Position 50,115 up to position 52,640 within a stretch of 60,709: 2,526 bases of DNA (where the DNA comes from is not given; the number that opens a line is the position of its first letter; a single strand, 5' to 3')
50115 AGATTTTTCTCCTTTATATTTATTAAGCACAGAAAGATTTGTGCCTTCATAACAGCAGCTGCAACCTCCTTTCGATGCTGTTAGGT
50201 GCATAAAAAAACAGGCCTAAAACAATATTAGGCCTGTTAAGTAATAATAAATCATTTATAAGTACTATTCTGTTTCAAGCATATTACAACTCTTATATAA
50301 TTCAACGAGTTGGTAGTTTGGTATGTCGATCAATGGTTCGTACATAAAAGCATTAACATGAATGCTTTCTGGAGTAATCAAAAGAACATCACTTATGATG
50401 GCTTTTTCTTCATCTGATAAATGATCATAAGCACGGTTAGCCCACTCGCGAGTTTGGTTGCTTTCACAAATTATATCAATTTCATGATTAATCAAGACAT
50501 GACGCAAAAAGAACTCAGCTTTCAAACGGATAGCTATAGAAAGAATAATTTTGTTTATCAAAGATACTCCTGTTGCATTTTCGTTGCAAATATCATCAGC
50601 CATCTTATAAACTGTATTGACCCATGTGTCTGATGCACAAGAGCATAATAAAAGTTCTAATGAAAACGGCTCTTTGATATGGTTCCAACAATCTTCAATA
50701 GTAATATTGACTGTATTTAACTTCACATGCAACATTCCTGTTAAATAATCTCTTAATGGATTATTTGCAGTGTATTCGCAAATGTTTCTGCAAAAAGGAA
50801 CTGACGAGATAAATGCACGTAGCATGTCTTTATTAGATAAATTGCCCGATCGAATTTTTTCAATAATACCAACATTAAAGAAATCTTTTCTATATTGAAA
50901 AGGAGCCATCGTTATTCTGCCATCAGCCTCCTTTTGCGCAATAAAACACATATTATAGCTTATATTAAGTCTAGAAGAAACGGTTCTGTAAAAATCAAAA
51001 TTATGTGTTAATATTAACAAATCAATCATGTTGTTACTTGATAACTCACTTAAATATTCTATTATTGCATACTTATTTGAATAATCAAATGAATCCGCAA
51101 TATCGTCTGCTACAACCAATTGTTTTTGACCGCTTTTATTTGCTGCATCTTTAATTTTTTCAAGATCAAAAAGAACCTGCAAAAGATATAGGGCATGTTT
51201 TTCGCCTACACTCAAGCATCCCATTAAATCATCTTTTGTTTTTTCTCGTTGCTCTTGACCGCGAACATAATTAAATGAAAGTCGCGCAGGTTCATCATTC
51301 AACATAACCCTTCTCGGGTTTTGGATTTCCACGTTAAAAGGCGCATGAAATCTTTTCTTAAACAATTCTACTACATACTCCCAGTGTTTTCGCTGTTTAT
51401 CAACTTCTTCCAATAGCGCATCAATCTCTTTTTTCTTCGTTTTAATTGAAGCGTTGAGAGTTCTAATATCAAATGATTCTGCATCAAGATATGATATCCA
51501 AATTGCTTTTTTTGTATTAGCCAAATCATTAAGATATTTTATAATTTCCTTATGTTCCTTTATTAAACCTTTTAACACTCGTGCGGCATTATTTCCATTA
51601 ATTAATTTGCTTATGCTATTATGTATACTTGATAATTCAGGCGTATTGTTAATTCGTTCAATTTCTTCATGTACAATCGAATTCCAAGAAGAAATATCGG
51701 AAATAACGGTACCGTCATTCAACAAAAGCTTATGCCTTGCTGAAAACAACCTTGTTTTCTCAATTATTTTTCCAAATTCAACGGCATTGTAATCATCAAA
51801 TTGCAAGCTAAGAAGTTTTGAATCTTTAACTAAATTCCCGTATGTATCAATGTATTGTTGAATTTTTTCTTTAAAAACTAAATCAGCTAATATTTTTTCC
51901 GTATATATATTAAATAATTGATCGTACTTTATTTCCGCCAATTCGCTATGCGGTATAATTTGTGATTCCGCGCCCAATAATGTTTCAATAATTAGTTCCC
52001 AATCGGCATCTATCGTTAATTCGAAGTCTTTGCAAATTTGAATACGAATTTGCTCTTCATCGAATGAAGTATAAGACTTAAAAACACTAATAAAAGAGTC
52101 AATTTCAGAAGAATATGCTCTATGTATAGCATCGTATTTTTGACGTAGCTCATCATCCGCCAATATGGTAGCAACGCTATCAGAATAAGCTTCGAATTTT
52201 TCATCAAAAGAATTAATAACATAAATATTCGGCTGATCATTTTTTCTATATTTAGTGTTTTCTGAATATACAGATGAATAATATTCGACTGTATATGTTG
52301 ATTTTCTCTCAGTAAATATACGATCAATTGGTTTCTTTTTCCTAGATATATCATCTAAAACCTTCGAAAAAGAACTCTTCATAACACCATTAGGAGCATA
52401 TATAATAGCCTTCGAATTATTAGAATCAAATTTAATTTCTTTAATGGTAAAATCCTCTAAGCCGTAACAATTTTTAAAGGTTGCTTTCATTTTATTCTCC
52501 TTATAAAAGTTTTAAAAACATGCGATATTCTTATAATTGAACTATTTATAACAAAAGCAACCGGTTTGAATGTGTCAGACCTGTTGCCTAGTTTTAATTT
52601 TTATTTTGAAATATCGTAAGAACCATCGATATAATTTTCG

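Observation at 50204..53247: Self-contained two-gene cassette: small 4-TM protein plus 741-aa coiled-coil AAA_13/RloC-like ATPase; candidate uncharacterised defence module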

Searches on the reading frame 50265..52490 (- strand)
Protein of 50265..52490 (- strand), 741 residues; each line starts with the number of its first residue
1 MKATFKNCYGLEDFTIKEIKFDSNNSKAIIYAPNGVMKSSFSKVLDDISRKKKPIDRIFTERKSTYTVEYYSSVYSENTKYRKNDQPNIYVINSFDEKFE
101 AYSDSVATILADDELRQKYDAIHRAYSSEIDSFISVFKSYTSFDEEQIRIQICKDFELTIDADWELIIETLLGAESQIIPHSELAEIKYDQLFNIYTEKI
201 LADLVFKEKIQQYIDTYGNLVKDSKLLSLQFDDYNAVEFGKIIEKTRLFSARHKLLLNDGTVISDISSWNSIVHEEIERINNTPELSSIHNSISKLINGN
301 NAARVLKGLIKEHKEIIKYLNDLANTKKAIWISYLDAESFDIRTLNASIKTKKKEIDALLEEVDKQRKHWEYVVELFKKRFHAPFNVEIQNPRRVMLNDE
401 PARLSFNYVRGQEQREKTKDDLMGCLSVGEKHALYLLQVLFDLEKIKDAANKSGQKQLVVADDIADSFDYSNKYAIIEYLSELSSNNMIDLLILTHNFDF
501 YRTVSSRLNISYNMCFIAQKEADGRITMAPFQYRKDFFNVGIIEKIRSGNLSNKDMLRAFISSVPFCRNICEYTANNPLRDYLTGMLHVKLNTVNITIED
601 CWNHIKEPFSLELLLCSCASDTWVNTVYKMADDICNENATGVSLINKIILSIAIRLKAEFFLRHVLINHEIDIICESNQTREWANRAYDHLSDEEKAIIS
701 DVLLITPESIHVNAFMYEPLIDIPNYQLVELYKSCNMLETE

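Call 4: search_protein_families(library=pfam, proteins=[window:50265-52490:-], max_evalue=1)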
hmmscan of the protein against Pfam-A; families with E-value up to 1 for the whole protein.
window:50265-52490:- (741 aa): 2 families
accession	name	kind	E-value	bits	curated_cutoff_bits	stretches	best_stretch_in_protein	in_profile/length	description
PF02463.25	SMC_N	-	0.0039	17.1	40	1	133-509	135-210/220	RecF/RecN/SMC N terminal domain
PF01367.25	5_3_exonuc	-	0.046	14.7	40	1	418-455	16-53/97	5'-3' exonuclease, C-terminal SAM fold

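Call 5: search_protein_families(library=padloc, proteins=[window:50265-52490:-], max_evalue=1)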
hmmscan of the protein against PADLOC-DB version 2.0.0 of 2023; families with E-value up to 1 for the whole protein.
window:50265-52490:- (741 aa): 2 families
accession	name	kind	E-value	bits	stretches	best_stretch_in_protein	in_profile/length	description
PDLC05023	PDC-S46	-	6.8e-190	631.2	1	2-737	5-717/719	-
PDLC02093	Cas5b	-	0.01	14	1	644-708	31-93/177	-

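Call 6: search_protein_families(library=ncbifam, proteins=[window:50265-52490:-], max_evalue=1)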
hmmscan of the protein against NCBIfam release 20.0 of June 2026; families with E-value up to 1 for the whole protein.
window:50265-52490:- (741 aa): 11 families
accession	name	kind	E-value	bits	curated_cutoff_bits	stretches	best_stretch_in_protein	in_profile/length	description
TIGR02211.1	LolD_lipo_ex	equivalog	0.00087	18.9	307.75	1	455-511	159-215/221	lipoprotein-releasing ABC transporter ATP-binding protein LolD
NF011713.0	PRK15134.1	equivalog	0.0017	17.1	834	1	455-539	174-258/529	microcin C ABC transporter ATP-binding protein YejF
NF011674.0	PRK15093.1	equivalog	0.002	17.3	627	1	449-534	170-255/330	putrescine export ABC transporter ATP-binding protein SapD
TIGR03608.1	L_ocin_972_ABC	subfamily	0.0075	15.8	254.85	1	456-501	153-197/206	putative bacteriocin export ABC transporter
NF011692.0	PRK15112.1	equivalog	0.012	15.2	452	1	391-508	102-221/269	putrescine export ABC transporter ATP-binding protein SapF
TIGR02769.1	nickel_nikE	equivalog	0.014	14.9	332.55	1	455-515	168-228/265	nickel import ATP-binding protein NikE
NF052401.1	AdhsnEplAEhrl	equivalog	0.029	14.8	150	1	206-253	5-47/103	adhesin EplA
TIGR04481.1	PR_assoc_PrdC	equivalog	0.029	13.2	490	1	255-335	101-179/425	proline reductase-associated electron transfer protein PrdC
NF008639.0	PRK11629.1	equivalog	0.039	13.4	360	1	455-510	164-219/234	lipoprotein-releasing ABC transporter ATP-binding protein LolD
NF008246.0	PRK11022.1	equivalog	0.04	13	541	1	454-522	170-238/326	dipeptide ABC transporter ATP-binding protein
NF007027.0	PRK09493.1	equivalog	0.13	11.6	379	1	456-536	155-234/240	glutamine ABC transporter ATP-binding protein GlnQ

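Call 9: find_homologous_proteins(query=window:50265-52490:-)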
Query window:50265-52490:- (741 aa): 4649 proteins with E <= 0.001 among 8000 candidates; the best 120 are listed.
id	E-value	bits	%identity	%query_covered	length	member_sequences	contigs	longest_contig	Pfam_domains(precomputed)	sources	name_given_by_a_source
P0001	0.0e+0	1651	100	100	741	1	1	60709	-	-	-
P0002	0.0e+0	1326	80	100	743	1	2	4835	-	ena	-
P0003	0.0e+0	1298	78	100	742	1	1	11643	-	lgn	-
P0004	0.0e+0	1287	76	100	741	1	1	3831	-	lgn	-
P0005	0.0e+0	1284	76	100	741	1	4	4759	-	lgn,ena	-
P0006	0.0e+0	1283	76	100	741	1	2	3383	-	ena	-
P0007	0.0e+0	1281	76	100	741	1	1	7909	-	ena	-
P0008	0.0e+0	1279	76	100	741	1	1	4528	-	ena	-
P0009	0.0e+0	1275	76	100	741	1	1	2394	-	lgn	-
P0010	0.0e+0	1275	76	100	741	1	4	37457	-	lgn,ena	-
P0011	0.0e+0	1273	75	100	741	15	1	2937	-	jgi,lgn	-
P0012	0.0e+0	1267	75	100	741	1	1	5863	-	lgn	-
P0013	0.0e+0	1263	74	100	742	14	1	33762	-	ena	-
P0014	0.0e+0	1249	75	100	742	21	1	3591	-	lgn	-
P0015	0.0e+0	1240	75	100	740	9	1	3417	-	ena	-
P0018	0.0e+0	1234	74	100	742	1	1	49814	-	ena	-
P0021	0.0e+0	1116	67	100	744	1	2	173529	PF13166.13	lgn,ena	-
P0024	1.8e-254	865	73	69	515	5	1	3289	PF13166.13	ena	-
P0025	6.2e-247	840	51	100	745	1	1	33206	-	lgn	-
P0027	2.7e-225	768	49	100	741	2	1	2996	PF13166.13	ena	-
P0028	5.2e-223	761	48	99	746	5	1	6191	PF13166.13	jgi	-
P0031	8.7e-220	750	48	99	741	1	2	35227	PF13166.13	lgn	-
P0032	4.1e-219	748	48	99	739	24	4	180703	PF13166.13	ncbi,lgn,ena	-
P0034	1.2e-216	740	48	99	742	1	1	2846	PF13166.13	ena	-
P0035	2.1e-216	739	47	100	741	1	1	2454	PF13166.13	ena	-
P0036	1.8e-215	736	46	100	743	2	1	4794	PF13166.13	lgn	-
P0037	2.2e-215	735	47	100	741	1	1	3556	PF13166.13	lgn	-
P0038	8.1e-215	734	46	100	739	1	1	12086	PF13166.13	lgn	-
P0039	3.1e-214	732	47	100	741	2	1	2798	PF13166.13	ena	-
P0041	6.5e-213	727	47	100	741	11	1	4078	PF13166.13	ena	-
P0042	2.0e-212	726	47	100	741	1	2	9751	PF13166.13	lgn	-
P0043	2.3e-212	725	47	99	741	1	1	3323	PF13166.13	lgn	-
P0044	2.6e-212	725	47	100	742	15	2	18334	PF13166.13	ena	-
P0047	1.4e-204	700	76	55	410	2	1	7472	PF13166.13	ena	-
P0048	2.6e-189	649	49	87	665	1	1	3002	PF13166.13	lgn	-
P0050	2.9e-184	633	45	100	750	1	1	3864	PF13166.13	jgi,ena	-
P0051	7.6e-181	621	45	88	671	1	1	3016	PF13166.13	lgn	-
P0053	4.4e-176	606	42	99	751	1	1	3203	PF13166.13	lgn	-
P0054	4.0e-175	602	42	99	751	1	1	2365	PF13166.13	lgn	-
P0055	1.4e-174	601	42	99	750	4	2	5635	PF13166.13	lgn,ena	-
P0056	1.7e-174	600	42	99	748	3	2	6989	PF13166.13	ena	-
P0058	3.8e-174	599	43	99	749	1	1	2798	PF13166.13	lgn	-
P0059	8.4e-174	598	42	99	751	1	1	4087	PF13166.13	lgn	-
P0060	2.2e-173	597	41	100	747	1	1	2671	PF13166.13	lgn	-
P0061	2.9e-173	596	42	99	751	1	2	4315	PF13166.13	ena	-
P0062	3.7e-173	596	42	99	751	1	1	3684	PF13166.13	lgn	-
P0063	7.8e-173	595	41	99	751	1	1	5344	PF13166.13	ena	-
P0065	1.0e-172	594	42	99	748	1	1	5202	PF13166.13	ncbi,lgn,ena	-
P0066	1.1e-172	594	42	99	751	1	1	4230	PF13166.13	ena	-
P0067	1.2e-172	594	41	100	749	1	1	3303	PF13166.13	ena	-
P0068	1.5e-172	594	41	100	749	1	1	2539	PF13166.13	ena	-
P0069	5.0e-172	592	41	100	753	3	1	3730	PF13166.13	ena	-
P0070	6.1e-172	592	41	99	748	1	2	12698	PF13166.13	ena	-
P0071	8.1e-172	591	42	100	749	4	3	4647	PF13166.13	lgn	-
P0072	8.6e-172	591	42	99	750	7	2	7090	PF13166.13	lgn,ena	-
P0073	1.6e-171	590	43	99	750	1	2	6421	PF13166.13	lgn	-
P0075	2.1e-171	590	41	99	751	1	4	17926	PF13166.13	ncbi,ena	-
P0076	4.8e-171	589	43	99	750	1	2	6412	PF13166.13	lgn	-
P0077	5.6e-171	589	41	99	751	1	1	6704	PF13166.13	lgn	-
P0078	1.1e-170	588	42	99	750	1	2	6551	PF13166.13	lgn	-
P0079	2.0e-170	587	42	99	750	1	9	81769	PF13166.13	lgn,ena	-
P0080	2.0e-170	587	42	99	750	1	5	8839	PF13166.13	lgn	-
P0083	5.4e-170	585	42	99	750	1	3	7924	PF13166.13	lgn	-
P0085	1.2e-169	584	42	99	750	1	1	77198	PF13166.13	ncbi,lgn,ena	-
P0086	2.4e-169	583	42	99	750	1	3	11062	PF13166.13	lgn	-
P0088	2.9e-168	580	42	99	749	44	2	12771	PF13166.13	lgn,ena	-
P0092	6.0e-168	579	42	99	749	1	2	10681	PF13166.13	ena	-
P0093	1.3e-167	578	42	99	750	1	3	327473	PF13166.13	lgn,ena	-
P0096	1.5e-167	577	41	99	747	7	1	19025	PF13166.13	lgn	-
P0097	2.1e-167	577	41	99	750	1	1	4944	PF13166.13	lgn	-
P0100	3.3e-167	576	42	99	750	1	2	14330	PF13166.13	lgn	-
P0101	4.5e-167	576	42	100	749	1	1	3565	PF13166.13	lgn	-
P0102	5.0e-167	576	41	99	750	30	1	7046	PF13166.13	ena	-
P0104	5.6e-167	575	42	99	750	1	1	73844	PF13166.13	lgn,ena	-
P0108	3.6e-166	573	41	100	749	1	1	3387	PF13166.13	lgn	-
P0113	5.4e-166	572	40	100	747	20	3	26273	PF13166.13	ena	-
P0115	1.1e-165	571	41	100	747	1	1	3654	PF13166.13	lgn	-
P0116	1.7e-165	571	41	99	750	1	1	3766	PF13166.13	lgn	-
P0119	7.3e-165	568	40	100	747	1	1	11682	PF13166.13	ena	-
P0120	1.1e-164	568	41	99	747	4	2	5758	PF13166.13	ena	-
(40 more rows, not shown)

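Call 11: find_related_loci(query=window:50265-52490:-, collection=genome_contigs, flank=6000)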
Query window:50265-52490:- (741 aa) in genome_contigs; peptide patterns used: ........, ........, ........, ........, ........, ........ (x = any residue, [..] = any of these).
80 stretches matched a pattern; 2 encode a relative of the query (tblastn E <= 1e-3); 2 distinct loci.
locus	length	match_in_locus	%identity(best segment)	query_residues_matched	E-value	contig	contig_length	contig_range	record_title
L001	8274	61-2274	75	1-738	0e+0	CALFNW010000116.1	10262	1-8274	MAG TPA_asm: uncultured Clostridia bacterium isolate SRR1747065_bin.139_CONCOCT_v1.1_MAG genome assembly, contig: ERZ808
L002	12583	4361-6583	74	1-740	0e+0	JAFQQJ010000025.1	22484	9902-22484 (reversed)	MAG: Clostridia bacterium isolate RGIG2055 Goat_Colon-2__c398510, whole genome shotgun sequence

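Call 19: find_encoding_contigs(protein=P0002, flank=5000, max_places=3)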
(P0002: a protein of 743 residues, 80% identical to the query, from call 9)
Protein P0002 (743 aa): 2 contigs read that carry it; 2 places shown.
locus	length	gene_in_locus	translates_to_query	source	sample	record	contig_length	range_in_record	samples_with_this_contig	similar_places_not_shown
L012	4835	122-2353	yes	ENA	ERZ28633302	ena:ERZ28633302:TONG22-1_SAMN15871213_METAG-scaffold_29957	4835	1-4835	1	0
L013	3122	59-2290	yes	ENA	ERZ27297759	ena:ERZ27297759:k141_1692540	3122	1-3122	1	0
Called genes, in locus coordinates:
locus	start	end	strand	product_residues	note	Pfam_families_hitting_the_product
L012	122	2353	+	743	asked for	-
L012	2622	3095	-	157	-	-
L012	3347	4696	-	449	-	PF01966:HD, PF13286:HD_assoc (weak)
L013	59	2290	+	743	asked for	-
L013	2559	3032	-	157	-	-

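Call 20: find_encoding_contigs(protein=P0003, flank=6000, max_places=3)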
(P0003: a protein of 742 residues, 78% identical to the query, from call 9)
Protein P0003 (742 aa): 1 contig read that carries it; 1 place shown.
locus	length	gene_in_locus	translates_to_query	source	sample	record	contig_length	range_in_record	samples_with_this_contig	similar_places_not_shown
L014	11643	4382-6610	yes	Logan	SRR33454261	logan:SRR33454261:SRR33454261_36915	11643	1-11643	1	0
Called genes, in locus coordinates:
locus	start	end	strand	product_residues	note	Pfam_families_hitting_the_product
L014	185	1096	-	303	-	PF00078:RVT_1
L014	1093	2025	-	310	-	PF28093:STM3845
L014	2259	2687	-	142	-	-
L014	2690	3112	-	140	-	-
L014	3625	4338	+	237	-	PF01381:HTH_3, PF12844:HTH_19 (weak), PF13560:HTH_31 (weak), PF00717:Peptidase_S24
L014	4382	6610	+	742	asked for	-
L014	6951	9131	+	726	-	PF01170:UPF0020 (faint)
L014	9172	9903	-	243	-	PF15515:MvaI_BcnI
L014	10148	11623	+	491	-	PF00239:Resolvase, PF07508:Recombinase, PF13408:Zn_ribbon_recom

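Call 21: find_encoding_contigs(protein=P0010, flank=6000, max_places=4)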
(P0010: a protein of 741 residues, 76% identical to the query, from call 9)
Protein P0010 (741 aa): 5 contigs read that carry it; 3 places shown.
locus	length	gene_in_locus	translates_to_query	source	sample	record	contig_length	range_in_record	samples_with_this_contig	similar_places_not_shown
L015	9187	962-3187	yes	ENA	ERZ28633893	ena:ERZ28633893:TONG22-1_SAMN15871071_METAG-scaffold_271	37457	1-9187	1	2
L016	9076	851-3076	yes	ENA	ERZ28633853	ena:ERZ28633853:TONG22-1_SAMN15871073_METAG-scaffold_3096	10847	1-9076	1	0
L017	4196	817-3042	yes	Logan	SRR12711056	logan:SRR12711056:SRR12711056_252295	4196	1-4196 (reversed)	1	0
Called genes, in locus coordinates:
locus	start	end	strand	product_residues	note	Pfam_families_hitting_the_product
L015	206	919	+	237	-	PF01381:HTH_3, PF12844:HTH_19 (weak), PF13560:HTH_31 (weak), PF00717:Peptidase_S24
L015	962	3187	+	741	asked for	-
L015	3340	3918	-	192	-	PF03575:Peptidase_S51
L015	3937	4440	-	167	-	PF00293:NUDIX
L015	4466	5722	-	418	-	PF13173:AAA_14, PF13635:DUF4143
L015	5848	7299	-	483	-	PF00702:Hydrolase, PF12710:HAD, PF13419:HAD_2, PF08543:Phos_pyr_kin, PF00294:PfkB (weak)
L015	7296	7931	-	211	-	PF02581:TMP-TENI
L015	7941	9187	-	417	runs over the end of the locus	PF04055:Radical_SAM, PF06968:BATS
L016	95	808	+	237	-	PF01381:HTH_3, PF12844:HTH_19 (weak), PF13560:HTH_31 (weak), PF00717:Peptidase_S24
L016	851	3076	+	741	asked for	-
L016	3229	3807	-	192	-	PF03575:Peptidase_S51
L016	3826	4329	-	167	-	PF00293:NUDIX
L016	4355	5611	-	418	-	PF13173:AAA_14, PF13635:DUF4143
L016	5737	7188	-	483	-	PF00702:Hydrolase, PF12710:HAD, PF13419:HAD_2, PF08543:Phos_pyr_kin, PF00294:PfkB (weak)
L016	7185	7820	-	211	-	PF02581:TMP-TENI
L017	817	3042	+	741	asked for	-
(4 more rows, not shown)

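Call 25: search_solved_structures(query=A1, max_evalue=1, show_alignments=2)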
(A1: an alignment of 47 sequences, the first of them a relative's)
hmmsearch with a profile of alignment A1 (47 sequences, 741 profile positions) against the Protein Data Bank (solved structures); distinct sequences matched with E-value up to 1: 1.
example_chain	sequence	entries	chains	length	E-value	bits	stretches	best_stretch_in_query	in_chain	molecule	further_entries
5lsj_B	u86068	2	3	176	0.82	11.6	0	264-371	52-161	Polyamine-modulated factor 1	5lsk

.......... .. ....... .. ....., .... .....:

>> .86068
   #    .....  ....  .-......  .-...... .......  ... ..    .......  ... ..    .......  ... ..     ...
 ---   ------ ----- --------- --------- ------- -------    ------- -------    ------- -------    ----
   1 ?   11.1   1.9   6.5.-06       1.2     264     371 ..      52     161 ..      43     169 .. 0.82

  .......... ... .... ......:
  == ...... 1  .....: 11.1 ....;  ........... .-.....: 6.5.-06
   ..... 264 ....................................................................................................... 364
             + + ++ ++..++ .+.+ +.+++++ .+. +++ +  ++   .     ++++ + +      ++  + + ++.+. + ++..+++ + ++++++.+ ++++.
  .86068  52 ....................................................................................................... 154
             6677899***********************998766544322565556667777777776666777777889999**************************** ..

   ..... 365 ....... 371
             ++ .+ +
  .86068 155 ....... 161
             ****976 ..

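Call 26: find_related_loci(query=A1, collection=metagenome_contigs, flank=5000)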
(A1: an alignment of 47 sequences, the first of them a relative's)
Query A1 (741 aa) in metagenome_contigs; peptide patterns used: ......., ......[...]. (x = any residue, [..] = any of these).
600 stretches matched a pattern (row limit reached: there are more); 527 encode a relative of the query (tblastn E <= 1e-3); the best 80 are kept; 80 distinct loci.
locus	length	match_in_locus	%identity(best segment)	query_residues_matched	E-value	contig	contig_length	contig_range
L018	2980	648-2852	48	1-733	0e+0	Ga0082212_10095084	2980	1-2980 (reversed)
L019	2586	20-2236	42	1-733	0e+0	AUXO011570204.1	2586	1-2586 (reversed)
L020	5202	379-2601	42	1-735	0e+0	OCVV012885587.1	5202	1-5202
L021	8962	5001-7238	41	1-738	5e-178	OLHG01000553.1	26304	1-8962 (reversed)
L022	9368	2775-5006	42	1-733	1e-172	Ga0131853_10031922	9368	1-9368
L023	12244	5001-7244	41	1-738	1e-171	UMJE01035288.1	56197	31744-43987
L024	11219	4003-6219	41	1-735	1e-171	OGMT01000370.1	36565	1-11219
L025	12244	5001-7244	41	1-738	1e-171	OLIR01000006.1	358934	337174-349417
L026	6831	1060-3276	42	1-732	3e-171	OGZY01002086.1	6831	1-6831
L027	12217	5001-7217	42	1-732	4e-170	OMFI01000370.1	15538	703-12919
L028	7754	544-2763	41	1-732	3e-170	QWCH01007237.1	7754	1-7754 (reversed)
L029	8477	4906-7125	41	1-732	6e-170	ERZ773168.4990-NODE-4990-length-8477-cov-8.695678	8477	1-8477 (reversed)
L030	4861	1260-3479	41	1-732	2e-174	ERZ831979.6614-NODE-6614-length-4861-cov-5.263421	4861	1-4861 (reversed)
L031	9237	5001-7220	41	1-732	7e-170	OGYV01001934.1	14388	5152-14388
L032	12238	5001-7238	41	1-738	7e-170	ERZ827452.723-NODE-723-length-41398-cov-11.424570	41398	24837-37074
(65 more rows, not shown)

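Call 34: predict_structure(alignment_id=A1)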
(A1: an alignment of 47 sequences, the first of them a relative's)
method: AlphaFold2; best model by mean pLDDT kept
length: 741 residues; sequences in the alignment: 47
mean_pLDDT: 85.1   pTM: 0.66
mean pLDDT of the five models: 85.1, 83.9, 83.5, 80.9, 80.9
residues with pLDDT >= 90: 202; 70-90: 502; 50-70: 32; < 50: 5
segments of 3 or more residues with pLDDT < 50: 711-714
pLDDT, mean of each block of 10 residues (from residue 1): 89 88 91 82 89 85 91 86 80 76 61 78 87 90 91 92 89 87 87 88 88 85 77 77 84 84 87 84 83 83 85 84 90 91 89 85 83 82 79 77 81 82 78 82 86 89 77 83 89 88 87 89 84 79 89 91 87 88 88 89 92 92 94 84 84 92 94 87 94 94 76 59 87 85 38
secondary structure, 60 per line:
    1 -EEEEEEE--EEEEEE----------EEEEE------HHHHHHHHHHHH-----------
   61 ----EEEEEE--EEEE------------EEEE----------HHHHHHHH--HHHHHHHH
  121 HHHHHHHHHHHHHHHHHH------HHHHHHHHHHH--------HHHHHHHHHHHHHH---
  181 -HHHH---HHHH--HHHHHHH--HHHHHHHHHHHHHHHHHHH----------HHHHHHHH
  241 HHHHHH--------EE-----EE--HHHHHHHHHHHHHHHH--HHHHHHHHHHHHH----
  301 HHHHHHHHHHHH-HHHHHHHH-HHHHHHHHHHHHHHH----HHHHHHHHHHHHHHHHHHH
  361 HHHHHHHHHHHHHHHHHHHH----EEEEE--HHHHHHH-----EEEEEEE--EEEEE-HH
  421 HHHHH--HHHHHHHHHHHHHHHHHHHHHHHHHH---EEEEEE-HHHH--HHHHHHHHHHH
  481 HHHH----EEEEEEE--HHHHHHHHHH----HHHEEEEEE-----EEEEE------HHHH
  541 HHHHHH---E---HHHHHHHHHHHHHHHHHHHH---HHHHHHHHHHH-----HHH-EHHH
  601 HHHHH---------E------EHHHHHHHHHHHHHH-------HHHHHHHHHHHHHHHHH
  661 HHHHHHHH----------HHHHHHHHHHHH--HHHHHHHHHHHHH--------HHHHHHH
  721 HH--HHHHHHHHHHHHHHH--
elements in order (helices of 4 or more, strands of 3 or more residues): E2-8 E11-16 E27-31 H38-49 E65-70 E73-76 E89-92 H103-110 H113-138 H145-155 H164-177 H182-185 H189-192 H195-201 H204-222 H233-246 H266-281 H284-296 H301-312 H314-321 H323-337 H342-380 E385-389 H392-398 E404-410 E413-417 H419-425 H428-453 E457-462 H464-467 H470-484 E489-495 H498-507 E515-520 E526-530 H537-546 H554-573 H577-587 H598-605 H623-636 H644-668 H679-690 H693-705 H714-722 H725-739
